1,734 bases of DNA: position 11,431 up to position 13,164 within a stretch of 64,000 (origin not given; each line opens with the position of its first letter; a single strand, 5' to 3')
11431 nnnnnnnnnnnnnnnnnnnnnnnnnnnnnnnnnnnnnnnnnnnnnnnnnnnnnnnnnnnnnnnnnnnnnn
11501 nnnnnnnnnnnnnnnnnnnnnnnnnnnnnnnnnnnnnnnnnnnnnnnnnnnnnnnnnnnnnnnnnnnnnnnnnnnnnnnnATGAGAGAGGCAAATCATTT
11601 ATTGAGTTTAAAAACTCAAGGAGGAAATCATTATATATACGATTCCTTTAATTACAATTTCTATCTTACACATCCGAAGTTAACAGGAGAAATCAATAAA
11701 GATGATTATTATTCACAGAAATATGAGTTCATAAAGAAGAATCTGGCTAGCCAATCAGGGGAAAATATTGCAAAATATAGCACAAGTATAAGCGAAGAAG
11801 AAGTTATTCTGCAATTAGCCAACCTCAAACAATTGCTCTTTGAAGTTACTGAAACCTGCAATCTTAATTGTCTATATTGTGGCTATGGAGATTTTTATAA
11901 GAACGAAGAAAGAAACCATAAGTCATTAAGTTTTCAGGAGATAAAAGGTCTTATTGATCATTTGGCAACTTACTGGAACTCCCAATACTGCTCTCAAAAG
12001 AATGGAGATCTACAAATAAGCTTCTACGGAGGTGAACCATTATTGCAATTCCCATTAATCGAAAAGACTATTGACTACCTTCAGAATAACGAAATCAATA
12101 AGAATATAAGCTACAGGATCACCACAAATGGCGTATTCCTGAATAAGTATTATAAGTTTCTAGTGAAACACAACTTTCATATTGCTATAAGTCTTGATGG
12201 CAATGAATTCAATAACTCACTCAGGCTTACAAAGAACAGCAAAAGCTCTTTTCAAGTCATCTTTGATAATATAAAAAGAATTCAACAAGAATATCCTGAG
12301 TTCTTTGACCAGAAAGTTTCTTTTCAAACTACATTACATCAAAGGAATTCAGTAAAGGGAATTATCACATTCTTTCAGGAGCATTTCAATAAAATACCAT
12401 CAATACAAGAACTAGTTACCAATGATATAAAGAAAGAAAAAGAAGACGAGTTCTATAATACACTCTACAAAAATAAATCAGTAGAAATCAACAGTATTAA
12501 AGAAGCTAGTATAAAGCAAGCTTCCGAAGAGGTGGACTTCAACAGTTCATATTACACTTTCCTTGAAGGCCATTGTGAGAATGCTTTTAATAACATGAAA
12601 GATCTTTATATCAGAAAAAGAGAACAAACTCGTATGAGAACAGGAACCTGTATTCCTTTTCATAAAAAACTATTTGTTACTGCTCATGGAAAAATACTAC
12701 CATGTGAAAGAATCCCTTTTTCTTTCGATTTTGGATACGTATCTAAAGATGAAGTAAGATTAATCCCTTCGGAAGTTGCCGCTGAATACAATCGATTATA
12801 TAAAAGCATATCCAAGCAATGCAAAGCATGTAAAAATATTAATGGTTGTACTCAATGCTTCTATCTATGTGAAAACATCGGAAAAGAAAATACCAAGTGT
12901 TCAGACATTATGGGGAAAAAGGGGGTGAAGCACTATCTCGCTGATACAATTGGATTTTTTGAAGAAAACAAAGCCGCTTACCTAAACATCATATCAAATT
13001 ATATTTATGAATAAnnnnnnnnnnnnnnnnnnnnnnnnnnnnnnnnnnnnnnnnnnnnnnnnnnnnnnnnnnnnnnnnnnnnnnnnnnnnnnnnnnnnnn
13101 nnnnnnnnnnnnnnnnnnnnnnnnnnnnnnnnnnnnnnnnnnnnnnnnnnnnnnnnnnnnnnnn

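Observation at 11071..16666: Radical-SAM/SPASM RiPP locus (GG-Bacteroidales-like) with a Cys-rich precursor, a pseudo-rSAM partner and an FtsX-type permease; product chemistry unknown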

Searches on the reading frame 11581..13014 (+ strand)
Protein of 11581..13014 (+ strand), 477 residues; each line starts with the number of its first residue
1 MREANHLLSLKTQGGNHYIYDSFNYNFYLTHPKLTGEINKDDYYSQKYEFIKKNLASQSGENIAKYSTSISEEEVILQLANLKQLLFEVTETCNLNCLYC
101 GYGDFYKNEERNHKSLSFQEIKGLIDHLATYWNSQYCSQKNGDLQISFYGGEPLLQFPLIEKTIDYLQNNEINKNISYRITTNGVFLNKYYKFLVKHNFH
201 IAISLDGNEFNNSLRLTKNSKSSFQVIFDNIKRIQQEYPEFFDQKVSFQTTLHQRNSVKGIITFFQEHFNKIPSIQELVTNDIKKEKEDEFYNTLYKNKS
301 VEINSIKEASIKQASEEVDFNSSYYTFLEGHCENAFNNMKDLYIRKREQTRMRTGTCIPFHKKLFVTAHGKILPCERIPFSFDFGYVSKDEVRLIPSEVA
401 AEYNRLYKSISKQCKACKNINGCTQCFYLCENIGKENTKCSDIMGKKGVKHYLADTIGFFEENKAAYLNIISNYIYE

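Call 3: search_protein_families(library=ncbifam, proteins=[window:11581-13014:+], max_evalue=0.01)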
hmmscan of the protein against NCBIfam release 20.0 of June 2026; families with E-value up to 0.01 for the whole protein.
window:11581-13014:+ (477 aa): 39 families (the best 25 are shown)
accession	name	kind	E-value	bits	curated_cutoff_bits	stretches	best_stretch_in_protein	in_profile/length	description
TIGR04148.1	GG_samocin_CFB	equivalog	2e-118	396.2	300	1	69-473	3-410/411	radical SAM peptide maturase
TIGR04068.1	rSAM_ocin_clost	equivalog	2e-54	185.2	500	1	61-440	65-434/462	Cys-rich peptide radical SAM maturase CcpM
NF038170.1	lachnocin_rSAM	equivalog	6e-38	130.8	550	1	14-455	10-419/440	lachnocin radical SAM maturase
NF035951.1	rSAM_RumMC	equivalog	1.8e-31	109.4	720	1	41-432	71-463/510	RumMC family radical SAM sactipeptide maturase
NF047865.1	rSAM_PapB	equivalog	1.2e-29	103.6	340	1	82-425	2-314/330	PapB family radical SAM/SPASM ranthipeptide maturase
TIGR04064.1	rSAM_nif11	equivalog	2.2e-25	89.3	518.7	1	73-329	68-322/459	nif11-like peptide radical SAM maturase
NF041707.1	rSAM_YhhB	equivalog_domain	1.1e-23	83.8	445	1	83-276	2-191/369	cyclophane-forming radical SAM/SPASM peptide maturase YhhB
TIGR03978.1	rSAM_paired_1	equivalog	2.6e-22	79.2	370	1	45-253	44-243/466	His-Xaa-Ser system radical SAM maturase HxsB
TIGR03906.1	quino_hemo_SAM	equivalog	7.7e-21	74.3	453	1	77-254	88-258/467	quinohemoprotein amine dehydrogenase maturation protein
TIGR03942.1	sulfatase_rSAM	equivalog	1.2e-19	70.7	349.45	1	90-425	8-322/363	anaerobic sulfatase maturase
TIGR03974.1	rSAM_six_Cys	equivalog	4.6e-19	68.6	425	1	77-418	91-407/451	thioether cross-link-forming SCIFF peptide maturase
NF041298.1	rSAM_mat_DynA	equivalog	3.6e-18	65.7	450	1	90-424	8-318/356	dynobactin maturation radical SAM/SPASM protein DynA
TIGR04269.1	SAM_SPASM_FxsB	subfamily_domain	8.1e-15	54.7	370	1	82-268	1-186/363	FxsB family cyclophane-forming radical SAM/SPASM peptide maturase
TIGR04163.1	rSAM_cobopep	equivalog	1.5e-14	53.6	375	1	83-265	64-235/428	peptide-modifying radical SAM enzyme CbpB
TIGR02666.1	moaA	equivalog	3.4e-14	52.6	284.05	1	83-294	10-209/336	GTP 3',8-cyclase MoaA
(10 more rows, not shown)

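Call 4: search_protein_families(library=pfam, proteins=[window:11581-13014:+], max_evalue=0.01)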
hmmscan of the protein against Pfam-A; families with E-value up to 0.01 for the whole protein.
window:11581-13014:+ (477 aa): 3 families
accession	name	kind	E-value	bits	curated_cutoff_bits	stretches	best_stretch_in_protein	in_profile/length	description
PF04055.27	Radical_SAM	-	3.5e-15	57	29.5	1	88-239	2-142/166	Radical SAM superfamily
PF13353.11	Fer4_12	-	0.00044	21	22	1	91-217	13-129/137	4Fe-4S single cluster domain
PF13186.11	SPASM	-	0.0011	19.7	21.5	1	361-418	5-67/67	Iron-sulfur cluster-binding domain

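Call 42: search_solved_structures(query=window:11581-13014:+, max_evalue=0.001, show_alignments=2)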
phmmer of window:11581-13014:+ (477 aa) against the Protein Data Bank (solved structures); distinct sequences matched with E-value up to 0.001: 3.
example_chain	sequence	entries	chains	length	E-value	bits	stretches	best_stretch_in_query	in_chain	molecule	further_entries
5wgg_A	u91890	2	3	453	3.9e-14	55.6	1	80-238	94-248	Radical SAM domain protein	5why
8vpo_A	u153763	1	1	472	1.4e-10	43.9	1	49-236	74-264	Radical SAM core domain-containing protein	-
9gm3_A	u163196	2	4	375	5e-10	42.1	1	85-243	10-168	ChlB radical SAM domain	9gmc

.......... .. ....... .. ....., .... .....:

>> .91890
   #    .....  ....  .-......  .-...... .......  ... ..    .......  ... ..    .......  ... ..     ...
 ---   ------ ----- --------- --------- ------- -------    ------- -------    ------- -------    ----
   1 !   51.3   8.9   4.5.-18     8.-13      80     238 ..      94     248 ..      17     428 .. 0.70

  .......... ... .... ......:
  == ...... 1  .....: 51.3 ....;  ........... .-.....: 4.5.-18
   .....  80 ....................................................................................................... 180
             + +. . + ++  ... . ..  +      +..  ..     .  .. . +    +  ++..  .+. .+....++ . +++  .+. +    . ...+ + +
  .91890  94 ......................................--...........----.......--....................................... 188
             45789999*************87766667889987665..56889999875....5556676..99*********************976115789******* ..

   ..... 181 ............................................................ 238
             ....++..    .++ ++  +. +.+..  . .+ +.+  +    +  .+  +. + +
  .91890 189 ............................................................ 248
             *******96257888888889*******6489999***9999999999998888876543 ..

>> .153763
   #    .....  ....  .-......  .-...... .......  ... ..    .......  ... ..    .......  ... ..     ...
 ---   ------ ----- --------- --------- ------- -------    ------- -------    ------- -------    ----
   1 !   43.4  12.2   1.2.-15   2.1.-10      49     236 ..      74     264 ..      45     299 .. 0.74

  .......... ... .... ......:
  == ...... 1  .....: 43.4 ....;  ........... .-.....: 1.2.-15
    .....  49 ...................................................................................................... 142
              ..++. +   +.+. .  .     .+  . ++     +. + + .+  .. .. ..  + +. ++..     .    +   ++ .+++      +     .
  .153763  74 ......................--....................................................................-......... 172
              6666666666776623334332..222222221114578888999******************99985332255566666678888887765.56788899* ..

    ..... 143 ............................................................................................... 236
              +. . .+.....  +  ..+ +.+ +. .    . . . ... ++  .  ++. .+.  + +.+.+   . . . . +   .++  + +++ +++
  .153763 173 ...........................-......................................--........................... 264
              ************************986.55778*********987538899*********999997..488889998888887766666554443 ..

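Call 58: find_related_loci(query=window:11581-13014:+, collection=metagenome_contigs, flank=8000)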
Query window:11581-13014:+ (477 aa) in metagenome_contigs; peptide patterns used: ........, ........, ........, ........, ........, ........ (x = any residue, [..] = any of these).
134 stretches matched a pattern, but none encodes a relative of the query by tblastn (E <= 1e-3).
